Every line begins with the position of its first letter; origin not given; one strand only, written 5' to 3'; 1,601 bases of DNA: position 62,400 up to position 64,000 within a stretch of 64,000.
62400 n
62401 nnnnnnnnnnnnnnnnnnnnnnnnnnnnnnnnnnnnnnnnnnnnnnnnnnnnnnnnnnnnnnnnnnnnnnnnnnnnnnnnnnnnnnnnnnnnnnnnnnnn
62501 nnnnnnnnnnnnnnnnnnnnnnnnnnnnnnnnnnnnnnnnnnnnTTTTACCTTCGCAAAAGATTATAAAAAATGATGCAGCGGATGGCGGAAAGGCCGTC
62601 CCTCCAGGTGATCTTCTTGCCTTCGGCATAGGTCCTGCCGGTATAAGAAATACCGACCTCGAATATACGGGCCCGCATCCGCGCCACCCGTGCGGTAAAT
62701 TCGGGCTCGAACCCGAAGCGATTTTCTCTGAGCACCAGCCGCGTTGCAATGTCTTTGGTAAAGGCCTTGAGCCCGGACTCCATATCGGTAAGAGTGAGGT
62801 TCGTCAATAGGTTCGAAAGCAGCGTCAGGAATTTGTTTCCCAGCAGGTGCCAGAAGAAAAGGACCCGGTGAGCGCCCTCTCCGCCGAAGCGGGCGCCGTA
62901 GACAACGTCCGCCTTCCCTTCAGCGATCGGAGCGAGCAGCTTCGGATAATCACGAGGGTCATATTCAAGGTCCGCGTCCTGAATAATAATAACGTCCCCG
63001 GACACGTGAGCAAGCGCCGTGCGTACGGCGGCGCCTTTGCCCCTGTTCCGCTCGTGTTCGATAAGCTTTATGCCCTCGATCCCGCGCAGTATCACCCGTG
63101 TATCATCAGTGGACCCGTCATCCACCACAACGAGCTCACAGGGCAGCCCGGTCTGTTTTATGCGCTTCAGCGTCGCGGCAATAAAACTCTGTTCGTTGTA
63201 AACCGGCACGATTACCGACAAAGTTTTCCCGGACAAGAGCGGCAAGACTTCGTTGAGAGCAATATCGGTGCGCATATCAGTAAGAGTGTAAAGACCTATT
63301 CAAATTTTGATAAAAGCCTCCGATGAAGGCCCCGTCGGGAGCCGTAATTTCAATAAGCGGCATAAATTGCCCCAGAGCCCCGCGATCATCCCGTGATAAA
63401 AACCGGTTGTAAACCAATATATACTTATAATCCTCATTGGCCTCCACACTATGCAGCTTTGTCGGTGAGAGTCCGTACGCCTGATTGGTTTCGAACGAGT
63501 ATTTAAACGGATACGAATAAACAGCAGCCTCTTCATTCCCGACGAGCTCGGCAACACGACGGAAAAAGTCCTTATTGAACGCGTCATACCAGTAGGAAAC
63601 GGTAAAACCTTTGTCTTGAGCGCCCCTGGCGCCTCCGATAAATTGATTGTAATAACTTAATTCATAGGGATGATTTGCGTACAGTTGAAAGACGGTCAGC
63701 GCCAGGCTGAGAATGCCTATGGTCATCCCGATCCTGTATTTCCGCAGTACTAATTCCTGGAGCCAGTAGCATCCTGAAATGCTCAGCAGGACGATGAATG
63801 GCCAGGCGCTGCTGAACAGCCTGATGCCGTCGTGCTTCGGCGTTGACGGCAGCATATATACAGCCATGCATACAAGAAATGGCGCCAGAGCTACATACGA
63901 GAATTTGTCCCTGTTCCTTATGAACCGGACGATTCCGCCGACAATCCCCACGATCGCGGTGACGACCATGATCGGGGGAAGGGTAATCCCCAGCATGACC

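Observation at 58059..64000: Glycosylation locus: Dpm1-like GT2 + two TMTC/DUF1736-like GT-C-TPR proteins + GT2 + further GT-C, adjacent to the cytochrome operon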

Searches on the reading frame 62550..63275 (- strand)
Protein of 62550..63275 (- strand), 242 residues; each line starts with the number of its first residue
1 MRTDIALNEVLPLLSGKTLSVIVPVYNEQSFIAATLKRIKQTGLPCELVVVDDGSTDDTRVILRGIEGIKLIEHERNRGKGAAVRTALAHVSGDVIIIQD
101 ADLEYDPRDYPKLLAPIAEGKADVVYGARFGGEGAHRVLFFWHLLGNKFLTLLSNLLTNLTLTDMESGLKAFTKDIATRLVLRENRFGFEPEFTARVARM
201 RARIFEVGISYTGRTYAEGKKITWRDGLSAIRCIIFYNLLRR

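Call 4: search_protein_families(library=pfam, proteins=[window:62550-63275:-], max_evalue=0.01)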
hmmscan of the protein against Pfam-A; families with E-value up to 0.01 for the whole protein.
window:62550-63275:- (242 aa): 4 families
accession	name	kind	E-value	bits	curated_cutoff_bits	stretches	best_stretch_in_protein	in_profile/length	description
PF00535.33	Glycos_transf_2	-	1e-35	123.6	23.3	1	20-135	1-121/168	Glycosyl transferase family 2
PF13641.12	Glyco_tranf_2_3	-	1.9e-06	28.5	27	1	19-116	3-110/230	Glycosyltransferase like family 2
PF13704.12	Glyco_tranf_2_4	-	0.00021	22.2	27.5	1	27-102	2-81/98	Glycosyl transferase family 2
PF10111.15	Glyco_tranf_2_2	-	0.0011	19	27.3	1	20-105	1-94/276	Glycosyltransferase like family 2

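Call 9: search_protein_families(library=ncbifam, proteins=[window:62550-63275:-], max_evalue=0.01)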
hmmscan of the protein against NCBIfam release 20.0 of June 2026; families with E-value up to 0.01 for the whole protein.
window:62550-63275:- (242 aa): 24 families
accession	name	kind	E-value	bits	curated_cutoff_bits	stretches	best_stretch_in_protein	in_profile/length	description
TIGR04182.1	glyco_TIGR04182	equivalog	2e-34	119.3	325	1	20-234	3-214/293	S-layer glycoprotein N-glycosyltransferase AglJ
NF058614.1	PPMAGASynPpgS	equivalog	3.8e-24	85.4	370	1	21-221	4-208/226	polyprenyl-phospho-N-acetylgalactosaminyl synthase PpgS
NF041391.1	DPhHxTase_Halo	equivalog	3.7e-20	71.8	375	1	25-215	3-187/213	dolichyl-phosphate hexose transferase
NF007986.1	PRK10714.1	equivalog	5.3e-18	65.1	529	1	17-220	6-209/316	undecaprenyl-phosphate 4-deoxy-4-formamido-L-arabinose transferase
NF047588.1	GlcsyltransPgfSStrep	equivalog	7.7e-18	64.7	500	1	19-187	3-176/308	glycosyltransferase PgfS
TIGR04283.1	glyco_like_mftF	equivalog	1.1e-13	51.3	182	1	19-134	1-115/221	TIGR04283 family arsenosugar biosynthesis glycosyltransferase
NF007482.0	PRK10073.1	equivalog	2e-13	50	423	1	17-125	6-118/334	glycosyltransferase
NF010496.0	PRK13915.1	equivalog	4e-13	49.1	262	1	4-118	18-143/307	glucosyl-3-phosphoglycerate synthase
TIGR03937.1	PgaC_IcaA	equivalog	1.7e-12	47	422.3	1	16-105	44-138/407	poly-beta-1,6-N-acetyl-D-glucosamine synthase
TIGR03965.1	mycofact_glyco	equivalog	5.7e-12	45.2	280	1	16-125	73-187/467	mycofactocin biosynthesis glycosyltransferase MftF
NF047683.1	TeichurnBiosyTuaG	equivalog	1.8e-11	44.2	400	1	17-112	6-106/252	teichuronic acid biosynthesis protein TuaG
NF041875.1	EPS_EpsD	equivalog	2e-11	43.9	370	1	19-128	1-115/325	exopolysaccharide biosynthesis glycosyltransferase EpsD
NF053739.1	GlytfEpsEBac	equivalog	1.1e-06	27.9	450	1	19-102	3-92/265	glycosyltransferase EpsE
NF050819.1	PolSacchBiosHfsG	equivalog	1.2e-05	24.7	500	1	17-127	12-127/302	polysaccharide biosynthesis protein HfsG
TIGR04242.1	nodulat_NodC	equivalog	2e-05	23.7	550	1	19-113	50-152/395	chitooligosaccharide synthase NodC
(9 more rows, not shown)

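Call 38: search_solved_structures(query=window:62550-63275:-, max_evalue=0.001)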
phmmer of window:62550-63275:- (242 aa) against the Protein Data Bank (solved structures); distinct sequences matched with E-value up to 0.001: 29.
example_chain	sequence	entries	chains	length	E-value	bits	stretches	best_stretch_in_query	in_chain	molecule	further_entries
9bhc_C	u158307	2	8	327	8.2e-17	64.8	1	17-220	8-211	Undecaprenyl-phosphate 4-deoxy-4-formamido-L-arabinose transferase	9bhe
8vxh_A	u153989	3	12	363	9.9e-17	64.5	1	17-220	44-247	Undecaprenyl-phosphate 4-deoxy-4-formamido-L-arabinose transferase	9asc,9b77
5mlz_A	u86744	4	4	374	2.5e-16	63.2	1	17-219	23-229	Dolichol monophosphate mannose synthase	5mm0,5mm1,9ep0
9hwj_A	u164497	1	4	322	4.1e-16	62.5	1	17-221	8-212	Undecaprenyl-phosphate 4-deoxy-4-formamido-L-arabinose transferase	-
7pdo_A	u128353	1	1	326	2.4e-12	50.2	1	12-118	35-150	Glucosyl-3-phosphoglycerate synthase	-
7p5l_A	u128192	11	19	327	2.5e-12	50.2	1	12-118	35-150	Glucosyl-3-phosphoglycerate synthase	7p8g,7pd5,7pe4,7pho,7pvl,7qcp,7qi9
4y6n_A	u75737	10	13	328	1.6e-11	47.5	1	9-121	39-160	Glucosyl-3-phosphoglycerate synthase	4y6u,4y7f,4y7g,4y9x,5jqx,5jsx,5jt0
3e25_A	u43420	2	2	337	1.8e-11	47.4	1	9-121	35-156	Putative uncharacterized protein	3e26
4ddz_A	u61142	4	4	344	1.8e-11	47.3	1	9-121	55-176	GLUCOSYL-3-PHOSPHOGLYCERATE SYNTHASE (GpgS) | Glucosyl-3-phosphoglycerate synthase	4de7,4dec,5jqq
2z87_A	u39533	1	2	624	2.9e-11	46.7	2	18-102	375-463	Chondroitin synthase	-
2z86_A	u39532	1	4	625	2.9e-11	46.7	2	18-102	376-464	Chondroitin synthase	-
6yv7_B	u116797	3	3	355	2.2e-10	43.8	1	19-110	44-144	Glycosyl transferase, family 2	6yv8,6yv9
6yv7_A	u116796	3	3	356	2.2e-10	43.8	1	19-110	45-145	Glycosyl transferase, family 2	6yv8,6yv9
3ckj_A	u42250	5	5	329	1.1e-09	41.4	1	13-121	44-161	Putative uncharacterized protein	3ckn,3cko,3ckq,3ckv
6p61_A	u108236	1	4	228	1.9e-09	40.7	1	16-114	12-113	Glycosyltransferase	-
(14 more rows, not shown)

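Call 57: list_cluster_members(proteins=[P0001, window:62550-63275:-, window:46703-47467:+])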
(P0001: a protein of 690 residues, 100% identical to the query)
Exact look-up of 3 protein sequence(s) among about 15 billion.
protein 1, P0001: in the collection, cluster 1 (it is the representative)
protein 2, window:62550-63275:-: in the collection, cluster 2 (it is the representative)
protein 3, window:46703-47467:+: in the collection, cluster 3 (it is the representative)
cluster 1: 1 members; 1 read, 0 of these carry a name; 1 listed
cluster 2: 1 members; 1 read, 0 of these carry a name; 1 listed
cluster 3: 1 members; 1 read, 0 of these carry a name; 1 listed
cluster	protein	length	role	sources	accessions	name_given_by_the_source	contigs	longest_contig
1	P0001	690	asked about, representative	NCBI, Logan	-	-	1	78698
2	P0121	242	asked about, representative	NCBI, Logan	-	-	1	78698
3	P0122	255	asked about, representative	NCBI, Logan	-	-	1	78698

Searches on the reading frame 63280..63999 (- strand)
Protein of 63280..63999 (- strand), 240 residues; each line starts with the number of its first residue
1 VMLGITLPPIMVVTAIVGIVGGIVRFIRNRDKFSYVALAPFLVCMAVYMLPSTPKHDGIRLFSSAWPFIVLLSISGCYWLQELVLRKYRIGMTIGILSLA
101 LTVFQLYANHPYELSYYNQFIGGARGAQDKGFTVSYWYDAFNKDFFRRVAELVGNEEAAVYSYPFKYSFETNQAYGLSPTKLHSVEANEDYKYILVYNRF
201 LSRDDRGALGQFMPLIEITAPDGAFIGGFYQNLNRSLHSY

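Call 4: search_protein_families(library=pfam, proteins=[window:63280-63999:-], max_evalue=0.01)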
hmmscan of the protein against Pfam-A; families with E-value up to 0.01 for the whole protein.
window:63280-63999:- (240 aa): 1 family
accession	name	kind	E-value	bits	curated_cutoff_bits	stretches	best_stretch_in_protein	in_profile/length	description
PF07694.17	5TM-5TMR_LYT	-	0.0051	16.9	24.6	1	2-74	77-157/169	5TMR of 5TMR-LYT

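Call 9: search_protein_families(library=ncbifam, proteins=[window:63280-63999:-], max_evalue=0.01)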
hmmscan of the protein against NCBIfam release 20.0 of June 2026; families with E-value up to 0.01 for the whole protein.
window:63280-63999:- (240 aa): 0 families

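Call 12: search_protein_families(library=pfam, proteins=[window:63280-63999:-], max_evalue=10)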
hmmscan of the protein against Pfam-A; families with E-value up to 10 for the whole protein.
window:63280-63999:- (240 aa): 5 families
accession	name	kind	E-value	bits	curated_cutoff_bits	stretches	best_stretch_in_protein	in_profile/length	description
PF07694.17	5TM-5TMR_LYT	-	0.0051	16.9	24.6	1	2-74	77-157/169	5TMR of 5TMR-LYT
PF20154.4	LNT_N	-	0.028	15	27.1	1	33-105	17-84/159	Apolipoprotein N-acyltransferase N-terminal domain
PF13567.11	DUF4131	-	0.077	13.1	31.6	2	5-50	3-48/165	Domain of unknown function (DUF4131)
PF13314.11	DUF4083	-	0.31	11.5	25.4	1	3-29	2-28/57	Domain of unknown function (DUF4083)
PF07843.16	DUF1634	-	0.78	10.3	27.5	1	10-45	62-96/102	Protein of unknown function (DUF1634)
